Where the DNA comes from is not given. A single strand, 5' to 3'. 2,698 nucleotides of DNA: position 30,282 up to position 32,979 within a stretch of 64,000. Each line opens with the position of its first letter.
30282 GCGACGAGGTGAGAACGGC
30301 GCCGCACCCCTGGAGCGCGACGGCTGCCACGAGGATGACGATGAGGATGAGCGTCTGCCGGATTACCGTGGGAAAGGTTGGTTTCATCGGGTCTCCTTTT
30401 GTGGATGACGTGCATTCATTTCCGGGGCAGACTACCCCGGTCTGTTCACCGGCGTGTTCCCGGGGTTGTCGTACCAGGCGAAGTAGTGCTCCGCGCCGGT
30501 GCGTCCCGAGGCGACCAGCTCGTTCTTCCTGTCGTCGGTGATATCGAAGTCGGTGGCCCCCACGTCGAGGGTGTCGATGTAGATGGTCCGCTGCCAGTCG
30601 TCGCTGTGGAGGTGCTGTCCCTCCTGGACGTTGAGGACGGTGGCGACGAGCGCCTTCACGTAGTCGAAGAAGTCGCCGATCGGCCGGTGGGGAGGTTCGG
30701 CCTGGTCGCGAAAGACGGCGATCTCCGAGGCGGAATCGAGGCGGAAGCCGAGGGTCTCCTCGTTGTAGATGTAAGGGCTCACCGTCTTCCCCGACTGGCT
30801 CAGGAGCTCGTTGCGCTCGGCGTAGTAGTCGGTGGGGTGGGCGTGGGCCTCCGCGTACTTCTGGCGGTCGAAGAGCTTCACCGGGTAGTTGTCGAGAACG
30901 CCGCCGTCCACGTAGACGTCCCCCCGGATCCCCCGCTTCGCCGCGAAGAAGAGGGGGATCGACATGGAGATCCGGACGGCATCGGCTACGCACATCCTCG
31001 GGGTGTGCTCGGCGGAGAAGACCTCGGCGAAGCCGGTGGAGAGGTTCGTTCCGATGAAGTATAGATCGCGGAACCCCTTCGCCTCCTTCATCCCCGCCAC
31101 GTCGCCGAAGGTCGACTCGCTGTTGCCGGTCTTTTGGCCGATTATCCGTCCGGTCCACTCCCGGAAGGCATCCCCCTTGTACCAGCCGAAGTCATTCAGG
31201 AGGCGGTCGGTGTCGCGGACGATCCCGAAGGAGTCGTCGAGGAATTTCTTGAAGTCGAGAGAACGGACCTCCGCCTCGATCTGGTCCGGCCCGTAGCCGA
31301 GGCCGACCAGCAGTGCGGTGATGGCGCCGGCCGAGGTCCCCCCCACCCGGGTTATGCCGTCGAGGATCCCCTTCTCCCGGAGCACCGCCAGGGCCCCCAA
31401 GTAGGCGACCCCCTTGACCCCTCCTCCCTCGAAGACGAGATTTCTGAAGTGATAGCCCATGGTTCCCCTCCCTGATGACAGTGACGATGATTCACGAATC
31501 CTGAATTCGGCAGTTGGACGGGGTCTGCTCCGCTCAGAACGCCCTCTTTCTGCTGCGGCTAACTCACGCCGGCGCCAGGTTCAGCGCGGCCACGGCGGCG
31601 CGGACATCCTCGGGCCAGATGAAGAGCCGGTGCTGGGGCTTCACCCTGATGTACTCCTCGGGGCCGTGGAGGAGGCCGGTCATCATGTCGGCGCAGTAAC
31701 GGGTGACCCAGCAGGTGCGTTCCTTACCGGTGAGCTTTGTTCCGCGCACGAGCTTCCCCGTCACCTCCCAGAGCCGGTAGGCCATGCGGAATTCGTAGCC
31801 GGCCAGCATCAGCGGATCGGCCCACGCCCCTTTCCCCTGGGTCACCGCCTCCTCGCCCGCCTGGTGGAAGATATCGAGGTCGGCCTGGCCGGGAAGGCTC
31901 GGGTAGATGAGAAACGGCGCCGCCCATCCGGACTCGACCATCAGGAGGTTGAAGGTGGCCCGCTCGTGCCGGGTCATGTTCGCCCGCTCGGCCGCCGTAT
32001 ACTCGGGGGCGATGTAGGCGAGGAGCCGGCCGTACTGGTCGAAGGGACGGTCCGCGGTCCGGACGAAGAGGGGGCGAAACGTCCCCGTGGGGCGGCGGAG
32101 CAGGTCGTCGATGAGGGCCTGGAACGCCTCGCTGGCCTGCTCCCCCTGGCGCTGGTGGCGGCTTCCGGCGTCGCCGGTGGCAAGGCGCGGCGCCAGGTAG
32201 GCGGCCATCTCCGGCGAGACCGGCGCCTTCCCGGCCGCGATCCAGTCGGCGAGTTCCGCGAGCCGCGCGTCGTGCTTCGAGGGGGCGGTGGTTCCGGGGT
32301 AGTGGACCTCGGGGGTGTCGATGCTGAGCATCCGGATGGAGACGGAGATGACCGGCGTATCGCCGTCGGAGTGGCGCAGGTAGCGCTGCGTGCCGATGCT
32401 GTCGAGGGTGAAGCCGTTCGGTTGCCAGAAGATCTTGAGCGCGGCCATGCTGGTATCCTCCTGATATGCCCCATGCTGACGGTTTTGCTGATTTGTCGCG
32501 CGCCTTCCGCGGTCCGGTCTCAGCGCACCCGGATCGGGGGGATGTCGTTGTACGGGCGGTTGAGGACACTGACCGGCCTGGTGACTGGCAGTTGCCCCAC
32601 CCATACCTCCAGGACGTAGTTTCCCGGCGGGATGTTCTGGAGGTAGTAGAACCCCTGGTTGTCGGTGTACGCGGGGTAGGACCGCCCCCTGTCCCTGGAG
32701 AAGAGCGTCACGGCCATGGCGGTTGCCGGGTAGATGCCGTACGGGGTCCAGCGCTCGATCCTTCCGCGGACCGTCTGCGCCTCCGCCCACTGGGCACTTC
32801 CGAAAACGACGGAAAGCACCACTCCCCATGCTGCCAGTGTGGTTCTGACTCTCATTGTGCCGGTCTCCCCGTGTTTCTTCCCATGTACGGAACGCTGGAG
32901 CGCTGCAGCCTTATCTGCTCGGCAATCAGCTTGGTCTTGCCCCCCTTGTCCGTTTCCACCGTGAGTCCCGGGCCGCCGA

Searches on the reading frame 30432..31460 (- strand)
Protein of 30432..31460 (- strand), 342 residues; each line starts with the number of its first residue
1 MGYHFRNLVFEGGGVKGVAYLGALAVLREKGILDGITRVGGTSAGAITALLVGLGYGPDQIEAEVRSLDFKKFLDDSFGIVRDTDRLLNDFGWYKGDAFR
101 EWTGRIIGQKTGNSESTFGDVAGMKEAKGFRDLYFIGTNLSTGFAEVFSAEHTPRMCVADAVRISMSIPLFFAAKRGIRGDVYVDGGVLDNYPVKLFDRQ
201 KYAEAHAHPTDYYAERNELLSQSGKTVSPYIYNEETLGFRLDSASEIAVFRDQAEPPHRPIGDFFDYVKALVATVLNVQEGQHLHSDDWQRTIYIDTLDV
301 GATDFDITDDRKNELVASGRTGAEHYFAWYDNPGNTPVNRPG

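Call 41: search_protein_families(library=pfam, proteins=[window:30432-31460:-], max_evalue=0.01)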
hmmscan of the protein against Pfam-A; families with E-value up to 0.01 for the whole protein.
window:30432-31460:- (342 aa): 1 family
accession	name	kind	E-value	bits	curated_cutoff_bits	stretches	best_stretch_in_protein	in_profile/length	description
PF01734.28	Patatin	-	1.1e-34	120.8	27.7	1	8-197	1-190/191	Patatin-like phospholipase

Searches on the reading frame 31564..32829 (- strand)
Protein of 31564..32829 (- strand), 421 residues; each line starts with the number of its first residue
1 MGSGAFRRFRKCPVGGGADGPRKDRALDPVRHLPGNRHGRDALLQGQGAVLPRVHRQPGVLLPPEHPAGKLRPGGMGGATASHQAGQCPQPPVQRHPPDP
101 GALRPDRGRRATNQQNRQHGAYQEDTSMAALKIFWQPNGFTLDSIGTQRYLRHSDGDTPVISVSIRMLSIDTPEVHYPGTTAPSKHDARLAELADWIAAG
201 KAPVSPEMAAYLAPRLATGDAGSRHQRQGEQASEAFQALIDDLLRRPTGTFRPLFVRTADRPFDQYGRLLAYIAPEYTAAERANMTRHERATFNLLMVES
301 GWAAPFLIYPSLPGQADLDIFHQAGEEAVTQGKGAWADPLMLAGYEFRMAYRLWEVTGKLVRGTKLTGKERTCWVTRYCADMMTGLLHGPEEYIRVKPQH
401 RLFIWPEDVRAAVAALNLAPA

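Call 41: search_protein_families(library=pfam, proteins=[window:31564-32829:-], max_evalue=0.01)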
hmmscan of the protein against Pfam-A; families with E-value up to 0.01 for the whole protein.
window:31564-32829:- (421 aa): 1 family
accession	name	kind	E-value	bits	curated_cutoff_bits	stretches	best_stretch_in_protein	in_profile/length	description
PF00565.23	SNase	-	1.3e-06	29.2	21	1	165-338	2-107/107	Staphylococcal nuclease homologue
